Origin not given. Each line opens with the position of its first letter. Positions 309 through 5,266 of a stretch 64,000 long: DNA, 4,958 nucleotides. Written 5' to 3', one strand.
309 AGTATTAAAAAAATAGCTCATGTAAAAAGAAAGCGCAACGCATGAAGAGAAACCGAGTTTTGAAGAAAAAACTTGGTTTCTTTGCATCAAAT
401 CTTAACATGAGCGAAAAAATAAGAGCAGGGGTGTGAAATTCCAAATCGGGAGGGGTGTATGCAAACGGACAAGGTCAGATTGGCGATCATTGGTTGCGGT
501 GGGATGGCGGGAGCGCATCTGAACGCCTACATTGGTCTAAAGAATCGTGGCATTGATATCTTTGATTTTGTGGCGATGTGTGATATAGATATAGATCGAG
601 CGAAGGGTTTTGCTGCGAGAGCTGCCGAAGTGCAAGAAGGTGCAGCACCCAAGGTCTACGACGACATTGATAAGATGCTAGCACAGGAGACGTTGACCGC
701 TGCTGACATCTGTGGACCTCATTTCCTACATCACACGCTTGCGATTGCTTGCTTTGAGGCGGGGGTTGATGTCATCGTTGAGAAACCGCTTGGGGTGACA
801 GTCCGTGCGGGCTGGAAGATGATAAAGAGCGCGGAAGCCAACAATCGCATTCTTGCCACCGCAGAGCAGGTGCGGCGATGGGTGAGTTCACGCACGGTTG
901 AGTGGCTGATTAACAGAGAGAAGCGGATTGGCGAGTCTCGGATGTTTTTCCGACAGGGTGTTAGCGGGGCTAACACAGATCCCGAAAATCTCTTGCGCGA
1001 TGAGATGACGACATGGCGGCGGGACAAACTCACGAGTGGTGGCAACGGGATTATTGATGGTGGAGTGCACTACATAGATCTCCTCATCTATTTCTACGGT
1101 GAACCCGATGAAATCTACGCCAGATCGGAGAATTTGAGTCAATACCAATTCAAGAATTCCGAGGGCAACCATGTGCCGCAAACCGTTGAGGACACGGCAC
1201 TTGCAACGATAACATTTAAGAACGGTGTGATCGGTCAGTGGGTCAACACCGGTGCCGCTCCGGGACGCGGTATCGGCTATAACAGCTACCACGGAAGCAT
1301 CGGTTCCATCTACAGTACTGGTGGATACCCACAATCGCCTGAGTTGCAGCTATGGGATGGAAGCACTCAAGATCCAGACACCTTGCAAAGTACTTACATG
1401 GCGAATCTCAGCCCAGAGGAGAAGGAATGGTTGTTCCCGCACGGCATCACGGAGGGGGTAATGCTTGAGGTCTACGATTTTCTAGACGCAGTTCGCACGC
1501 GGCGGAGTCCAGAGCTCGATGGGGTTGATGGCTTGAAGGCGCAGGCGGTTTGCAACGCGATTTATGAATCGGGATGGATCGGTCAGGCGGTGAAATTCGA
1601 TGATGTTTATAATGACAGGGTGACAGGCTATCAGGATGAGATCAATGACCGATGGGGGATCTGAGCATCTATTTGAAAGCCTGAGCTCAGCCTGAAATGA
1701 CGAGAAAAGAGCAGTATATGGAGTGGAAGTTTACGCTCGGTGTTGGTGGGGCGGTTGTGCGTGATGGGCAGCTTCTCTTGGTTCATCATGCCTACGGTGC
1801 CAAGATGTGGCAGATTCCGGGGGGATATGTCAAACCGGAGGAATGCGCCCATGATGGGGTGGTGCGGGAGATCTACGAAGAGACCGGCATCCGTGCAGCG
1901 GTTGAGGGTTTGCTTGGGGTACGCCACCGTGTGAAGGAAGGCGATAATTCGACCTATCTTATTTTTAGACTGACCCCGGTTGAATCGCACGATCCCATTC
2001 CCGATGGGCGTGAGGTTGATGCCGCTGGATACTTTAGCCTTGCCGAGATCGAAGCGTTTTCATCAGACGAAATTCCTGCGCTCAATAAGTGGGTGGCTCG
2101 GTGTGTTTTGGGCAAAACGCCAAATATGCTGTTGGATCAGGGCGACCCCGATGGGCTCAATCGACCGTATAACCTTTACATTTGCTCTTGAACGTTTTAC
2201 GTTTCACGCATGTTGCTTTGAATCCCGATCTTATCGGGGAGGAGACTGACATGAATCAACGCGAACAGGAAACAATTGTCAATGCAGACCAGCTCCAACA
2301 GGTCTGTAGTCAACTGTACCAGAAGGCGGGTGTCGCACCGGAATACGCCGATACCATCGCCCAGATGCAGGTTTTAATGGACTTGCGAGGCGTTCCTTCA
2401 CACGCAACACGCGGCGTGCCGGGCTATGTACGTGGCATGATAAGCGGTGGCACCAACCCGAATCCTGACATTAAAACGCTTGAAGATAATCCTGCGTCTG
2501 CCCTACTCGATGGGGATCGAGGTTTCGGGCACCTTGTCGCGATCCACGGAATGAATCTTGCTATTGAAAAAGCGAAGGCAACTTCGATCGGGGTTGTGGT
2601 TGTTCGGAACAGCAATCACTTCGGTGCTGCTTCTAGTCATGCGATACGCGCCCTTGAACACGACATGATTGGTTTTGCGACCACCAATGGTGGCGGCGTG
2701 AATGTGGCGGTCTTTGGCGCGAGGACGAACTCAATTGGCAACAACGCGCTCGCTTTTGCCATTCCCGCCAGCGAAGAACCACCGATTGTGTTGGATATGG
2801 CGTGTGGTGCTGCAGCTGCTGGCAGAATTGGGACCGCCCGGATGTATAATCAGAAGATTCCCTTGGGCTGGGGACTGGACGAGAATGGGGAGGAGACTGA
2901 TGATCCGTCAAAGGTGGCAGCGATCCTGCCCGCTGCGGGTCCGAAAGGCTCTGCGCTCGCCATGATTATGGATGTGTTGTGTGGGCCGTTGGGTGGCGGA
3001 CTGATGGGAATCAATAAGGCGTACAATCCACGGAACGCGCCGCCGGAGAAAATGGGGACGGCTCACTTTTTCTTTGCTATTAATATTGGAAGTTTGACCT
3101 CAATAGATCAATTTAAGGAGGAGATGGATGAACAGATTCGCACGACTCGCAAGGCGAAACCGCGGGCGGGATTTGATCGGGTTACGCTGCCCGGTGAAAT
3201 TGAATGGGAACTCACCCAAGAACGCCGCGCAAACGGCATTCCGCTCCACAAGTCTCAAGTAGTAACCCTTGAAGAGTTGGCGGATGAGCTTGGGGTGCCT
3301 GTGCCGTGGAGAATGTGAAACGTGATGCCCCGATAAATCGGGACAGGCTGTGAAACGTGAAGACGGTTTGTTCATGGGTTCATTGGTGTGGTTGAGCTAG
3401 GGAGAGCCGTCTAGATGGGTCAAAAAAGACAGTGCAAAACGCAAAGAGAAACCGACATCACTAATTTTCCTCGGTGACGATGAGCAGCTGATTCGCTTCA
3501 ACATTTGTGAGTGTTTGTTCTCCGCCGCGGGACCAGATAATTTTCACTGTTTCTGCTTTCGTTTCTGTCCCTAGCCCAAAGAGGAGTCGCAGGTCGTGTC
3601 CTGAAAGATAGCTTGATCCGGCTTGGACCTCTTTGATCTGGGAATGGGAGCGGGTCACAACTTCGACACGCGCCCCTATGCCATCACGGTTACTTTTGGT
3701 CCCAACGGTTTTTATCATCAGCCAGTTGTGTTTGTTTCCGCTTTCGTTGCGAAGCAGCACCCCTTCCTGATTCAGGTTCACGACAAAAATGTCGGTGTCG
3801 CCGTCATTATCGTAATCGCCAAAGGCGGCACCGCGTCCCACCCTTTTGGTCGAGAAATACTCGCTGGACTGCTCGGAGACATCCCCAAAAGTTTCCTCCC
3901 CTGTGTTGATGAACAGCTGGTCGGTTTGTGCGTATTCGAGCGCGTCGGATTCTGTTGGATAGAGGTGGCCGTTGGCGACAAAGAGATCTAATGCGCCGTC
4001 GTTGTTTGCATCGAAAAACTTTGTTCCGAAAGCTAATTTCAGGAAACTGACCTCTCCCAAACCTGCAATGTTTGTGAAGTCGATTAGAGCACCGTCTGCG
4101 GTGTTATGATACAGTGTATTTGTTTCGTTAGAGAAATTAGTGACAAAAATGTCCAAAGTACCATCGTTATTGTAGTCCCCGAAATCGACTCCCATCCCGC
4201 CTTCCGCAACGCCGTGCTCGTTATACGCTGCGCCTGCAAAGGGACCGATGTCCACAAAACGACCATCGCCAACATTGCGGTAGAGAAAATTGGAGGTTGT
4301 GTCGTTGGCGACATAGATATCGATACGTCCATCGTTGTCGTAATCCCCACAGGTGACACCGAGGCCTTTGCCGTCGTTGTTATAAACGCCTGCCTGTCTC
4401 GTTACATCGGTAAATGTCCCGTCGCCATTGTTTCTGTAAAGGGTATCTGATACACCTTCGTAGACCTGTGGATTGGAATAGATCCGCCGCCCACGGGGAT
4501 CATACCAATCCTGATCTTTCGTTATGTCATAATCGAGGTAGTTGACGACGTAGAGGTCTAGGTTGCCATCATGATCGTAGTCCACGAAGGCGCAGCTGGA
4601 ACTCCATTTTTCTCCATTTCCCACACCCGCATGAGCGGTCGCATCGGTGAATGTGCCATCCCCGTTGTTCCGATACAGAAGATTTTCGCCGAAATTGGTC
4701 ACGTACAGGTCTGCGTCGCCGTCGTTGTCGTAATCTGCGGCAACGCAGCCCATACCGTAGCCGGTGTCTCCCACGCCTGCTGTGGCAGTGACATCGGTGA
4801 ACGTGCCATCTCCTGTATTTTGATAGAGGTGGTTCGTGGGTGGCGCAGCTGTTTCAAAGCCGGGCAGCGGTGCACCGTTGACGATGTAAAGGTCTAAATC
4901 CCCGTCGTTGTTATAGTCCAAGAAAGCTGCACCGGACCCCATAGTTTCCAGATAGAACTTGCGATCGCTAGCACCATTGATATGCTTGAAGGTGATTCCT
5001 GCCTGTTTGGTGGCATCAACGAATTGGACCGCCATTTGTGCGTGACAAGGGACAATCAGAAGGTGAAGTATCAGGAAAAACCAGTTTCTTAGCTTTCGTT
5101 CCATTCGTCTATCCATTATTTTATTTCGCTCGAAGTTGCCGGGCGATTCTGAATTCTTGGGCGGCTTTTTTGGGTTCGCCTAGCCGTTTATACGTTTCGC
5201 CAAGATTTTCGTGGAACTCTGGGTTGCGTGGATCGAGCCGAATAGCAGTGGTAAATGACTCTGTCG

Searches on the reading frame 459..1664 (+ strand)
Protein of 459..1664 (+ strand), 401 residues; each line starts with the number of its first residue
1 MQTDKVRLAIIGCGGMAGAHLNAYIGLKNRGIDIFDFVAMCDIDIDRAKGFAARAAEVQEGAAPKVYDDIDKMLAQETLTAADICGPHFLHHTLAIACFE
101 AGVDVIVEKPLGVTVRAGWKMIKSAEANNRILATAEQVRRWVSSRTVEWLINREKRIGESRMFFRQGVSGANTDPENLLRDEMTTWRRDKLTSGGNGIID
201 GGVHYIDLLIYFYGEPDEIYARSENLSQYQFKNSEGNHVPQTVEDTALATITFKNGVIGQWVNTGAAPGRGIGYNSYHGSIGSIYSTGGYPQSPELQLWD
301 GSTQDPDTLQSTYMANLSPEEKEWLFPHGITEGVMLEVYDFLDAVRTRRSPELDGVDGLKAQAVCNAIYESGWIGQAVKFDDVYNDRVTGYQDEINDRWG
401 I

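Call 71: search_protein_families(library=pfam, proteins=[window:459-1664:+], max_evalue=0.00001)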
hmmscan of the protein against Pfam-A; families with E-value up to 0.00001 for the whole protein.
window:459-1664:+ (401 aa): 3 families
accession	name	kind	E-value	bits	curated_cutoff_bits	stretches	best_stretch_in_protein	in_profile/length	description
PF02894.22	GFO_IDH_MocA_C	-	9.1e-20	71.8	22.9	1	181-373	27-211/218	Oxidoreductase family, C-terminal alpha/beta domain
PF01408.29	GFO_IDH_MocA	-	3.4e-19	70.1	24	1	7-133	2-117/120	Oxidoreductase family, NAD-binding Rossmann fold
PF22725.1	GFO_IDH_MocA_C3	-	1.6e-14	54.4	27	1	176-270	30-109/124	GFO/IDH/MocA C-terminal domain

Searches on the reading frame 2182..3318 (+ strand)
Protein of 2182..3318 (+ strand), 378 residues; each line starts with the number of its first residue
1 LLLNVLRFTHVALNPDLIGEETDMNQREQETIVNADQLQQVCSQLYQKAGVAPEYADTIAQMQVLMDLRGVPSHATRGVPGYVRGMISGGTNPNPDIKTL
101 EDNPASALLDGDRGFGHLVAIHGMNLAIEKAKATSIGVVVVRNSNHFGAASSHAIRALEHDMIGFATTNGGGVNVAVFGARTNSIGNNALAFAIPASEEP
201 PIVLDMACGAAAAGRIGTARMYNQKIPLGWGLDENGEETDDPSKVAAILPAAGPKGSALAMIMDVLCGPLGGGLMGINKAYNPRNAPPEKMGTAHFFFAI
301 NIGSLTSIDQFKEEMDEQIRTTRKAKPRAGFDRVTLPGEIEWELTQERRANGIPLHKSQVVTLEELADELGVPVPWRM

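Call 71: search_protein_families(library=pfam, proteins=[window:2182-3318:+], max_evalue=0.00001)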
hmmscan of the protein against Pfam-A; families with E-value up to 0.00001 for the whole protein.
window:2182-3318:+ (378 aa): 1 family
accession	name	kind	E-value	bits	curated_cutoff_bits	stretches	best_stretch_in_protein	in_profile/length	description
PF02615.19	Ldh_2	-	1.1e-100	337.4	38.8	1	33-363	1-332/333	Malate/L-lactate dehydrogenase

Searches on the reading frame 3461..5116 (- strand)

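Call 71: search_protein_families(library=pfam, proteins=[window:3461-5116:-], max_evalue=0.00001)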
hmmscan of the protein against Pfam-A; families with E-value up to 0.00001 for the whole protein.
window:3461-5116:- (551 aa): 3 families
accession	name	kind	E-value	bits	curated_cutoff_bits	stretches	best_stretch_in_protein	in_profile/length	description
PF13517.12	FG-GAP_3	-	7.3e-62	206.3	26.9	6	128-190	1-61/61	FG-GAP-like repeat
PF07593.17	UnbV_ASPIC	-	1.3e-20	73.5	23.4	1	479-545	1-67/68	ASPIC and UnbV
PF01839.29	FG-GAP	-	4.7e-09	36.4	22.1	0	126-154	7-32/37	FG-GAP repeat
